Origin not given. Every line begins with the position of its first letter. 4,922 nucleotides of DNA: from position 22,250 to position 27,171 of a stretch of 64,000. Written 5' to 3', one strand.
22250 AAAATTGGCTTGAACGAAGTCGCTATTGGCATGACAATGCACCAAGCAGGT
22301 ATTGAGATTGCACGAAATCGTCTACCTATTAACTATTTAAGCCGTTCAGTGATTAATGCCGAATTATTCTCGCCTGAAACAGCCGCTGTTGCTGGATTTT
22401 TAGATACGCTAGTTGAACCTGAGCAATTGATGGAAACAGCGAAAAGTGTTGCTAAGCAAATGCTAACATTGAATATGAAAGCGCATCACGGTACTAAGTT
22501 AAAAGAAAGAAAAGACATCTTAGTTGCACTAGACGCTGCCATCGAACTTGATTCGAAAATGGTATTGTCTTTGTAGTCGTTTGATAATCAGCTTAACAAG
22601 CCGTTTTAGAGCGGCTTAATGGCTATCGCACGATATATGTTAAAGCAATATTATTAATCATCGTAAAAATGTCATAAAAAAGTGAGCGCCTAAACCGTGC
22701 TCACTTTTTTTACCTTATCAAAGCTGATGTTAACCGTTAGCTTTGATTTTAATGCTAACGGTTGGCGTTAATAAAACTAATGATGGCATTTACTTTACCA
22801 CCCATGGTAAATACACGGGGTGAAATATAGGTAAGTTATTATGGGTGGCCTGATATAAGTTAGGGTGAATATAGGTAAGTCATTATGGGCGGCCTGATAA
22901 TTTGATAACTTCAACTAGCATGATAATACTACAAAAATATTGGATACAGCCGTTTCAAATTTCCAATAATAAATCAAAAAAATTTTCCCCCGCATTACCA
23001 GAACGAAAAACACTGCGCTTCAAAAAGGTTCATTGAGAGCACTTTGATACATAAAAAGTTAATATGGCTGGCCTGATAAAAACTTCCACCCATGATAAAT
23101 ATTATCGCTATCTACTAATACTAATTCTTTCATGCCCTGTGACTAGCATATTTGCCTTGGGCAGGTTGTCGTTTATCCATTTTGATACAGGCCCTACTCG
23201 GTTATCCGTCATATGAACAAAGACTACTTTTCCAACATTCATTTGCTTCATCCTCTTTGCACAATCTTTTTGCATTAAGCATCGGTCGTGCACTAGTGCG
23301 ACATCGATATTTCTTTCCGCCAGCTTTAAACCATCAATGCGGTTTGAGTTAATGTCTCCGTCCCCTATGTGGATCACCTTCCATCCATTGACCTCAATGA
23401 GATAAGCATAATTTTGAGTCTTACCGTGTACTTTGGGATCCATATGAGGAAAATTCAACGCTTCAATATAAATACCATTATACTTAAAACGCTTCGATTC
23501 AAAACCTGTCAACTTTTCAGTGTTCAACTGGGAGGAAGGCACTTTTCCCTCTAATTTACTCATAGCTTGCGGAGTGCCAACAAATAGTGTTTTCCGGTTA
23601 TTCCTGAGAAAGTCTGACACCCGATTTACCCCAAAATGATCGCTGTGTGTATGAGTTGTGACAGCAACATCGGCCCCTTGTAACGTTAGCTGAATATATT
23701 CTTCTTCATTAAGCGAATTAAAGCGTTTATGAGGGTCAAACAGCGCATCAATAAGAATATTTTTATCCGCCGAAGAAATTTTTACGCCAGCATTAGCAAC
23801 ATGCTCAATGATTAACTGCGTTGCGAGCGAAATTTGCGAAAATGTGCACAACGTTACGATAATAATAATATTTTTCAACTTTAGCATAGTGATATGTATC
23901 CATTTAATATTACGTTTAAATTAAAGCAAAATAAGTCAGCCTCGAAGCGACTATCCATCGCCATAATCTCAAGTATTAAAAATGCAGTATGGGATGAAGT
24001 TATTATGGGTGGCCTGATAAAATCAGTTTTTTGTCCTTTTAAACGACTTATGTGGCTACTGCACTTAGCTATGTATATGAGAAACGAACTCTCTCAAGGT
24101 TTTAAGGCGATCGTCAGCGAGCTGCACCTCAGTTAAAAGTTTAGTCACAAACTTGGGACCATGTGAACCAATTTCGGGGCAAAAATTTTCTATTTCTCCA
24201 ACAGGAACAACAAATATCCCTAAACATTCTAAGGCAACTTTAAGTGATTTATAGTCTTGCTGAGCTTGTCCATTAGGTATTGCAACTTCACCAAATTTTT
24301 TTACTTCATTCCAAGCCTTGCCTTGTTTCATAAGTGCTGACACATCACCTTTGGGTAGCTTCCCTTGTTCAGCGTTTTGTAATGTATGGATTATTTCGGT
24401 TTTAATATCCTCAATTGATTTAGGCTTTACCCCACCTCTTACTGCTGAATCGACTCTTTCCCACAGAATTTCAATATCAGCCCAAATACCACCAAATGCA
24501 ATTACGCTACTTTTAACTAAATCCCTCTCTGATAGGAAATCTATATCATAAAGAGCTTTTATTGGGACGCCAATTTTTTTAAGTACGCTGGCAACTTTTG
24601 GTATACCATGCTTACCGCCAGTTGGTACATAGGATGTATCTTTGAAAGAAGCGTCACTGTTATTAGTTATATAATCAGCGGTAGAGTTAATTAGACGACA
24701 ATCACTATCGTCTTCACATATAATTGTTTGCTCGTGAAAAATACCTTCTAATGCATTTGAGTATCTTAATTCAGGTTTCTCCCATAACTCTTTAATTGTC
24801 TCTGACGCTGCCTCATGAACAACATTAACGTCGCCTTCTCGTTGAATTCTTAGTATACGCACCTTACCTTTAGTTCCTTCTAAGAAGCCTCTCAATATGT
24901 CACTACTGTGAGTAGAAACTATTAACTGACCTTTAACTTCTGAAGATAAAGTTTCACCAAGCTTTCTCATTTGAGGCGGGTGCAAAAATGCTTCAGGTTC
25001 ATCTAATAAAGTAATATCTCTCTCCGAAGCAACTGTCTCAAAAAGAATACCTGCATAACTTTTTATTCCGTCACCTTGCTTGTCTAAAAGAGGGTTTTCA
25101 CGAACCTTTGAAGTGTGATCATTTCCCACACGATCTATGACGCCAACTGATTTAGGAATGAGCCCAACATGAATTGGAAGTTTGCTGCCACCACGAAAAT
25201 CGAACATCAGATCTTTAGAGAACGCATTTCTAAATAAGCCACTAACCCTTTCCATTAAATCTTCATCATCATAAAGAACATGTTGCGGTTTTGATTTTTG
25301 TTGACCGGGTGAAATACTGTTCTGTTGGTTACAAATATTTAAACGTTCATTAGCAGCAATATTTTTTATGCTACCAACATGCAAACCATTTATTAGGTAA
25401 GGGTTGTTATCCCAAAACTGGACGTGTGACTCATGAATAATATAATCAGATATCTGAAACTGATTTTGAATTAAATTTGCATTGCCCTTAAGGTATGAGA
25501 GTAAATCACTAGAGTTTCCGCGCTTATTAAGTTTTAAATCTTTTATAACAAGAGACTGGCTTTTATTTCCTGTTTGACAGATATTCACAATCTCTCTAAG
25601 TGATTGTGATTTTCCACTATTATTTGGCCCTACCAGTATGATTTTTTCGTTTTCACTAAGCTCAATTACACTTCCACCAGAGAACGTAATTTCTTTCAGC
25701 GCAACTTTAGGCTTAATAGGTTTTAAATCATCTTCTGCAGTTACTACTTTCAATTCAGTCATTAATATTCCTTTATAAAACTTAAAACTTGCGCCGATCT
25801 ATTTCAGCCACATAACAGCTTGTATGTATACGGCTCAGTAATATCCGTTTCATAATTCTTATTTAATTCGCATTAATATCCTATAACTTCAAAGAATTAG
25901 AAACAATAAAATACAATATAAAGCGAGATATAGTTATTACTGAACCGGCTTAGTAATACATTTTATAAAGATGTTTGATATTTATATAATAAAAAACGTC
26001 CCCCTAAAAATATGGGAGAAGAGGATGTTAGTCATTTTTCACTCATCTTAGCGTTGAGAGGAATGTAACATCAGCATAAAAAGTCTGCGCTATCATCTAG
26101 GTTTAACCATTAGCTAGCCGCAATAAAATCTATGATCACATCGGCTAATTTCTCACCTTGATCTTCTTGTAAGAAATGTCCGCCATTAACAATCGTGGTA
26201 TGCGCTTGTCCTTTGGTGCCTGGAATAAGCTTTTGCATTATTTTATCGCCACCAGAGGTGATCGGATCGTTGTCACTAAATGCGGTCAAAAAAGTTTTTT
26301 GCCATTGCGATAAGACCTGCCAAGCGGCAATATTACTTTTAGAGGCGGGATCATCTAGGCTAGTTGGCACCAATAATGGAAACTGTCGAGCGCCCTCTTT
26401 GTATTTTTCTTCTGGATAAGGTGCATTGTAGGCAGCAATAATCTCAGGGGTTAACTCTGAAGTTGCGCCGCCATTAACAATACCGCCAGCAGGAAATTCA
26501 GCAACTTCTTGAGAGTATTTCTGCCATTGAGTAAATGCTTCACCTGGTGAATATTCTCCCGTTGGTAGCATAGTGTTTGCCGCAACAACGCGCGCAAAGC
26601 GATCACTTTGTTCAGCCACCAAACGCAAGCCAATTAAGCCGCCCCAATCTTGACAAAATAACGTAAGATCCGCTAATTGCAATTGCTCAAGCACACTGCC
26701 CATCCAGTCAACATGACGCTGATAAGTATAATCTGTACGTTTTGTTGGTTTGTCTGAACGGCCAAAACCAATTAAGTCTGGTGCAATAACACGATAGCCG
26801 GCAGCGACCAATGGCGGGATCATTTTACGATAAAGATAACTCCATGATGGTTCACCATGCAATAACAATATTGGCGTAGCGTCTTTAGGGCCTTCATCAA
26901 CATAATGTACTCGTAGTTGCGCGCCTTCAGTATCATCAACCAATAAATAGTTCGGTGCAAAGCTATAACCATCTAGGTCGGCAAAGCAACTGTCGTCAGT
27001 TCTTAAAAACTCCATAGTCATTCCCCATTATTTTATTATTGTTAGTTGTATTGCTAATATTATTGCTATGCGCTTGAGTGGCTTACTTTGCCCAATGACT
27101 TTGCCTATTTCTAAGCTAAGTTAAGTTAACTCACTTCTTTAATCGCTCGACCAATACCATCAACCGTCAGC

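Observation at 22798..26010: Repeat-delimited gene insert splitting the catabolic cluster: a possible unrecognised cassette-capture system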

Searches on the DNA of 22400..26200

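Call 38: search_rna_families(source=window, start=22400, end=26200, threshold=evalue, max_evalue=1)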
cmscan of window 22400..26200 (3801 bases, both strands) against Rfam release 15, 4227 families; matches with E-value up to 1: 1.
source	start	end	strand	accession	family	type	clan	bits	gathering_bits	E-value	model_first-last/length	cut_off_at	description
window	22648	22713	+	RF00506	Thr_leader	Cis-reg; leader;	-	28.5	55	0.018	1-118/118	no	Threonine operon leader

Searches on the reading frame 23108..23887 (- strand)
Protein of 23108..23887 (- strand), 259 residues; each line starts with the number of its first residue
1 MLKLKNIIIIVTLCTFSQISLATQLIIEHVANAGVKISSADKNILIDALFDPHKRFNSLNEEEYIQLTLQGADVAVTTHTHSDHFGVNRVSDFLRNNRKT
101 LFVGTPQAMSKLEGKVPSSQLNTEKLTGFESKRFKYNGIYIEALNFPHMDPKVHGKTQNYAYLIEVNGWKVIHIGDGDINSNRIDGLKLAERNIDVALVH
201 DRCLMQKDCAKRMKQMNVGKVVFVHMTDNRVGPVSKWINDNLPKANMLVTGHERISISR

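Call 5: search_protein_families(library=pfam, proteins=[window:23108-23887:-])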
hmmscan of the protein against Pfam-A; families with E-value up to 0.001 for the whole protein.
window:23108-23887:- (259 aa): 3 families
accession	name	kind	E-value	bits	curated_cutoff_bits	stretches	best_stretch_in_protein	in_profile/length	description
PF12706.13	Lactamase_B_2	-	5.5e-14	52.7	27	1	43-226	2-200/200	Beta-lactamase superfamily domain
PF13483.12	Lactamase_B_3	-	1.8e-10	41.5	24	1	31-211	6-145/160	Beta-lactamase superfamily domain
PF00753.33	Lactamase_B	-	0.00011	22.6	22.7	1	39-93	13-65/196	Metallo-beta-lactamase superfamily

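Call 11: search_protein_families(library=ncbifam, proteins=[window:23108-23887:-], max_evalue=0.01)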
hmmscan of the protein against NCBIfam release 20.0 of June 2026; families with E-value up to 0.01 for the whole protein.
window:23108-23887:- (259 aa): 3 families
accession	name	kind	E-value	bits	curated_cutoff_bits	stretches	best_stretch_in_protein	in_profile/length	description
NF001911.0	PRK00685.1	equivalog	2.3e-06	27.3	144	1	28-225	4-193/228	metal-dependent hydrolase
NF012229.1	bla_class_B_core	domain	0.0044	17.2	100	1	28-87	11-67/139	metallo-beta-lactamase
NF008688.0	PRK11709.1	equivalog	0.0049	15.8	306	0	69-111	107-150/355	L-ascorbate 6-phosphate lactonase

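Call 47: find_homologous_proteins(query=window:23108-23887:-, max_evalue=1e-10)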
Query window:23108-23887:- (259 aa): 50 proteins with E <= 1e-10 among 550 candidates.
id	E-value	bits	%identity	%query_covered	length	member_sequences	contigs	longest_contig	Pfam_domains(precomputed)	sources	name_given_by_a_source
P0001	1.5e-168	576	99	100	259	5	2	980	PF12706.14,PF13483.13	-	-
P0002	2.1e-147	507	87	100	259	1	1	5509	PF12706.14,PF13483.13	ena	-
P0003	3.2e-143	493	86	100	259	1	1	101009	PF12706.14,PF13483.13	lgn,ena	-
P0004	4.5e-129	447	77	100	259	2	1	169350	PF12706.14,PF13483.13,PF00753.34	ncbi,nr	ncbi:hypothetical protein JL49_04240 [Pseudoalteromonas luteoviolacea]|nr:hypothetical protein JL49_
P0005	6.9e-127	440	75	100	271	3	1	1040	PF12706.14,PF13483.13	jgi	-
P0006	5.1e-119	414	72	99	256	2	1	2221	PF12706.14,PF13483.13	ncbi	-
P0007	1.3e-111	390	67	100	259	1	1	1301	PF12706.14,PF13483.13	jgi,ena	-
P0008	7.8e-108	378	63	100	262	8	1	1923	PF12706.14,PF13483.13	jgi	-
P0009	4.7e-101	355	59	100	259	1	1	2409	PF12706.14,PF13483.13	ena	-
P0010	8.0e-90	319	59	92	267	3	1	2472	PF12706.14,PF13483.13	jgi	-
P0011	2.8e-89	317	54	99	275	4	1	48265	PF12706.14,PF13483.13,PF00753.34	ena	-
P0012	2.9e-89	317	83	66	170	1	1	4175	-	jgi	jgi:L-ascorbate metabolism protein UlaG (beta-lactamase superfamily)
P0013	1.1e-85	305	54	100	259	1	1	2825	PF12706.14,PF13483.13,PF00753.34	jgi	jgi:L-ascorbate metabolism protein UlaG (beta-lactamase superfamily)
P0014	2.6e-85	304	52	98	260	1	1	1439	PF12706.14,PF13483.13,PF00753.34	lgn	-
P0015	1.3e-84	302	56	97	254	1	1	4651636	PF12706.14,PF13483.13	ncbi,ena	-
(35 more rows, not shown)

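Call 48: find_encoding_contigs(protein=P0003, flank=5000, max_places=3)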
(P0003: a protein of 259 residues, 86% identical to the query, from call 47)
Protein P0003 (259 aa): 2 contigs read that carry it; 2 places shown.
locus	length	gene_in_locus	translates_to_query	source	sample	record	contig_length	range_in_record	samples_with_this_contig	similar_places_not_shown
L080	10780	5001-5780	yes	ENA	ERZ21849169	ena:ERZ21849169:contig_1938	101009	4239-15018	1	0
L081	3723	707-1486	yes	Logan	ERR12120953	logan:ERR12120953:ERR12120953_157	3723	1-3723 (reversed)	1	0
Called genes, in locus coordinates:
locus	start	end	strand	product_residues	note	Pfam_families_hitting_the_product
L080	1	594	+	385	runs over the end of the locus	PF01612:DNA_pol_A_exo1, PF00570:HRDC, PF21293:RNAseD_HRDC_C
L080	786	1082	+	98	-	PF05166:YcgL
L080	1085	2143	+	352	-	PF13406:SLT_2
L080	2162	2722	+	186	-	PF03692:CxxCxxCC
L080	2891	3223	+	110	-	-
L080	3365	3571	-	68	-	-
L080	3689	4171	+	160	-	PF02517:Rce1-like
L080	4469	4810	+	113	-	-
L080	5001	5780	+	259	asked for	PF13483:Lactamase_B_3, PF12706:Lactamase_B_2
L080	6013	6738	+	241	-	PF04402:SIMPL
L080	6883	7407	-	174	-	PF00132:Hexapep, PF21711:DCTN5 (weak), PF25084:LbH_EIF2B (weak), PF25087:GMPPB_C (weak), PF00132:Hexapep, PF14602:Hexapep_2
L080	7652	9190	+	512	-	PF05222:AlaDh_PNT_N, PF01262:AlaDh_PNT_C, PF12769:PNTB_4TM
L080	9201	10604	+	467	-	PF02233:PNTB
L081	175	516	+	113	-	-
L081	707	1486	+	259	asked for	PF13483:Lactamase_B_3, PF12706:Lactamase_B_2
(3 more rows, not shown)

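Call 49: find_encoding_contigs(protein=P0002, flank=5000, max_places=3)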
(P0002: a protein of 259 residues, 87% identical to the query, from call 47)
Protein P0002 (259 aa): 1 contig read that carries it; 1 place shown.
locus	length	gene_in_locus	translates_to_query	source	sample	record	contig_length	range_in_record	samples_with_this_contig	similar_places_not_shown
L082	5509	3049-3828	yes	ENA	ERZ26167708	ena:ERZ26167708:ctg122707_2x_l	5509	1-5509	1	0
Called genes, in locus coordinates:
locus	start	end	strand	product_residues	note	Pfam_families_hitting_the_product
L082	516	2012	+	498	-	PF00144:Beta-lactamase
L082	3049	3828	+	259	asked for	PF13483:Lactamase_B_3, PF12706:Lactamase_B_2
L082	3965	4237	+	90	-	-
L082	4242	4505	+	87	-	-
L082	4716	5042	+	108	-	PF12650:DUF3784 (weak)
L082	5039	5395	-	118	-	-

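Call 70: search_protein_families(library=padloc, proteins=[window:23108-23887:-], max_evalue=0.001)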
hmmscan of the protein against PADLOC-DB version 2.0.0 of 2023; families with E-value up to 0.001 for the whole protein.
window:23108-23887:- (259 aa): 0 families

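Call 73: find_encoding_contigs(protein=window:23108-23887:-, flank=4000, max_places=6)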
Protein window:23108-23887:- (259 aa): 1 contig read that carries it; 1 place shown.
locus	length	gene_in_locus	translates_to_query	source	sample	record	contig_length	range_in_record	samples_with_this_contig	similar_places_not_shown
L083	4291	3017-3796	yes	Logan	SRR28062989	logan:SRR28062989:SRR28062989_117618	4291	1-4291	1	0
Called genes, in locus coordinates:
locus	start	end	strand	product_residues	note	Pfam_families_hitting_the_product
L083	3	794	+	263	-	?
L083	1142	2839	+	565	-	PF13304:AAA_21, PF13175:AAA_15, PF20469:OLD-like_TOPRIM (weak)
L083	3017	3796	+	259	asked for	PF13483:Lactamase_B_3, PF12706:Lactamase_B_2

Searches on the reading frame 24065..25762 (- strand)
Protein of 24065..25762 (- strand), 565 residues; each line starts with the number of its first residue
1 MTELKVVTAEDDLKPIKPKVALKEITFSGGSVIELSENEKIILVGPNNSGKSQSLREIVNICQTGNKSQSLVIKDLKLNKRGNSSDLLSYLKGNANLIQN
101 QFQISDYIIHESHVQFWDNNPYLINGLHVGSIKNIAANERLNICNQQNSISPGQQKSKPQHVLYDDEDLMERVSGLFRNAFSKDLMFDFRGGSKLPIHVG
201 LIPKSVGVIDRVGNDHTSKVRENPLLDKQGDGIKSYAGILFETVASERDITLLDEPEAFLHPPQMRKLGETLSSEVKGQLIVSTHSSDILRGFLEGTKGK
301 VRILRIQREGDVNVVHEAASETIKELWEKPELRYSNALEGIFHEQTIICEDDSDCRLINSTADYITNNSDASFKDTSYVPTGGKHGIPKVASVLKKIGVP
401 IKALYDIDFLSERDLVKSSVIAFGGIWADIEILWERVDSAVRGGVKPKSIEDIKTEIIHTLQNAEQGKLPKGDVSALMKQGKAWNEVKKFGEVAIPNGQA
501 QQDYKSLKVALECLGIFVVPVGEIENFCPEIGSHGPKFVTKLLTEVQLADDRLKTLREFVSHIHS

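Call 5: search_protein_families(library=pfam, proteins=[window:24065-25762:-])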
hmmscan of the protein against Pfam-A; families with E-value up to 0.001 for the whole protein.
window:24065-25762:- (565 aa): 3 families
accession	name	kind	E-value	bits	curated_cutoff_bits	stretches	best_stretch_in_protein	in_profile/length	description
PF13175.12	AAA_15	-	2.8e-13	50.7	32.1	1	225-289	297-373/374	AAA ATPase domain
PF13304.12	AAA_21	-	9.7e-13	49.3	27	1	228-288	237-301/304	AAA domain, putative AbiEii toxin, Type IV TA system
PF20469.4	OLD-like_TOPRIM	-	9.2e-07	29.7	23.2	1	342-408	2-67/67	Overcoming lysogenization defect protein-like, TOPRIM domain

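Call 11: search_protein_families(library=ncbifam, proteins=[window:24065-25762:-], max_evalue=0.01)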
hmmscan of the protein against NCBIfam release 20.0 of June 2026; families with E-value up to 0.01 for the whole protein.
window:24065-25762:- (565 aa): 6 families
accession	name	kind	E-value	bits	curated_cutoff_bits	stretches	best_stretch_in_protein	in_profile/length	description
NF000355.4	ribo_prot_ABC_F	equivalog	1.3e-06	27.6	380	0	34-69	335-369/499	ribosomal protection-like ABC-F family protein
NF047739.1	antiphage_MADS3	equivalog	1.5e-06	27.6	420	1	246-316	335-402/427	methylation-associated defense system AAA family ATPase MAD3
NF038234.1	retron_eff_Eco8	equivalog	0.0013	17.5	250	1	251-316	276-351/679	retron Eco8 family effector endonuclease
NF041760.1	PtuA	equivalog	0.0076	15.2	500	0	250-316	379-443/524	retron Ec78 anti-phage system effector ATPase PtuA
TIGR01166.1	cbiO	subfamily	0.0086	15.6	211.8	0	243-288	141-188/190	cobalt ABC transporter, ATP-binding protein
NF000169.2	ABCF_Sal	exception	0.0088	14.7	725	0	33-59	336-362/542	Sal family ABC-F type ribosomal protection protein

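Call 70: search_protein_families(library=padloc, proteins=[window:24065-25762:-], max_evalue=0.001)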
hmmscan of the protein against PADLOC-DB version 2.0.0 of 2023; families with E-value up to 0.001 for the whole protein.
window:24065-25762:- (565 aa): 69 families (the best 25 are shown)
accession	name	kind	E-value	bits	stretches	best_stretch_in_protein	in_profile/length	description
PDLC02358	Old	-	1.7e-25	87.9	1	245-526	282-538/578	Old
PDLC03878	NsnB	-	1.7e-14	52.3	1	230-306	218-292/345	-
PDLC02979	AriA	-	4.4e-14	51.1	1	222-289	293-372/373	-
PDLC00075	GajA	-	6.7e-14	49.3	1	226-407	246-418/536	AAA ATPase domain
PDLC00066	GajA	-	1.1e-13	48.6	1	250-353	281-381/567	AAA ATPase domain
PDLC02980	AriA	-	1.8e-13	49.1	1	42-290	3-303/304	-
PDLC04168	GajA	-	8.9e-12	42.5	1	242-414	271-437/570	-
PDLC00084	GajA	-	5.6e-11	39.9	1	245-365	140-257/431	AAA ATPase domain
PDLC02981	AriAB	-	7.1e-11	39.5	1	239-312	322-397/694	-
PDLC00094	GajA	-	1e-10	38.7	1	249-293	302-345/569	AAA ATPase domain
PDLC04135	mad3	-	1.2e-10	39.4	1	246-333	282-366/374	mads_3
PDLC00067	GajA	-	5.7e-10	36.3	1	250-288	307-344/604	AAA ATPase domain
PDLC02335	AbiLi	-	2.2e-09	34.9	1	41-294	79-243/326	AbiLi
PDLC02915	ATPase-Toprim_I-B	-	5.5e-09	33.4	1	250-316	258-324/623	-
PDLC04180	HEC-01A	-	6.1e-09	33.5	1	237-327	263-356/382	-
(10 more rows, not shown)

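Call 74: find_encoding_contigs(protein=window:24065-25762:-, flank=4000, max_places=6)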
Protein window:24065-25762:- (565 aa): 2 contigs read that carry it; 2 places shown.
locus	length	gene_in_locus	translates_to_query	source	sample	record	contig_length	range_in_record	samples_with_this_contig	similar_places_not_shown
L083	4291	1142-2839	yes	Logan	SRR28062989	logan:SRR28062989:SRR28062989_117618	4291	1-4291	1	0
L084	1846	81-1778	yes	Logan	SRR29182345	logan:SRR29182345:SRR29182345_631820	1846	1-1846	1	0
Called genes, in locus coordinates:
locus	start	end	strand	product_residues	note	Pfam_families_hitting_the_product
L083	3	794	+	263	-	?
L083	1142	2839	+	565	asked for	PF13304:AAA_21, PF13175:AAA_15, PF20469:OLD-like_TOPRIM (weak)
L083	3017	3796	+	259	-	PF13483:Lactamase_B_3, PF12706:Lactamase_B_2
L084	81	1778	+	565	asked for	PF13304:AAA_21, PF13175:AAA_15, PF20469:OLD-like_TOPRIM (weak)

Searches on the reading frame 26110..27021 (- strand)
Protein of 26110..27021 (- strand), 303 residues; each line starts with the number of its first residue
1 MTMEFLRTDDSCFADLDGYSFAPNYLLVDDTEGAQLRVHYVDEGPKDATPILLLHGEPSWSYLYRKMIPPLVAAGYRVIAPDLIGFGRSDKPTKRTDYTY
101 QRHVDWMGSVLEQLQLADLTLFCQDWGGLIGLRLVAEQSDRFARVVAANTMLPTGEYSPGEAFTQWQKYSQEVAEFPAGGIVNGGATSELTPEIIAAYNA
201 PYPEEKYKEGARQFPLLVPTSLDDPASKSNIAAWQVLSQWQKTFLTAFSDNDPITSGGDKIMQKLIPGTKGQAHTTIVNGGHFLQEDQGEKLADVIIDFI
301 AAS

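Call 5: search_protein_families(library=pfam, proteins=[window:26110-27021:-])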
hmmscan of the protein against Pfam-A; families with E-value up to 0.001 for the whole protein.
window:26110-27021:- (303 aa): 3 families
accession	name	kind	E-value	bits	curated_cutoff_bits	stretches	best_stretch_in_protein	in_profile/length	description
PF00561.26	Abhydrolase_1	-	3.1e-27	96.3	25.8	1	50-287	2-243/245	alpha/beta hydrolase fold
PF12697.13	Abhydrolase_6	-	1.4e-16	62.3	26.3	1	51-295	1-217/217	Alpha/beta hydrolase family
PF12146.15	Hydrolase_4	-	4.5e-10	39.7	27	1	51-166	7-122/239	Serine aminopeptidase, S33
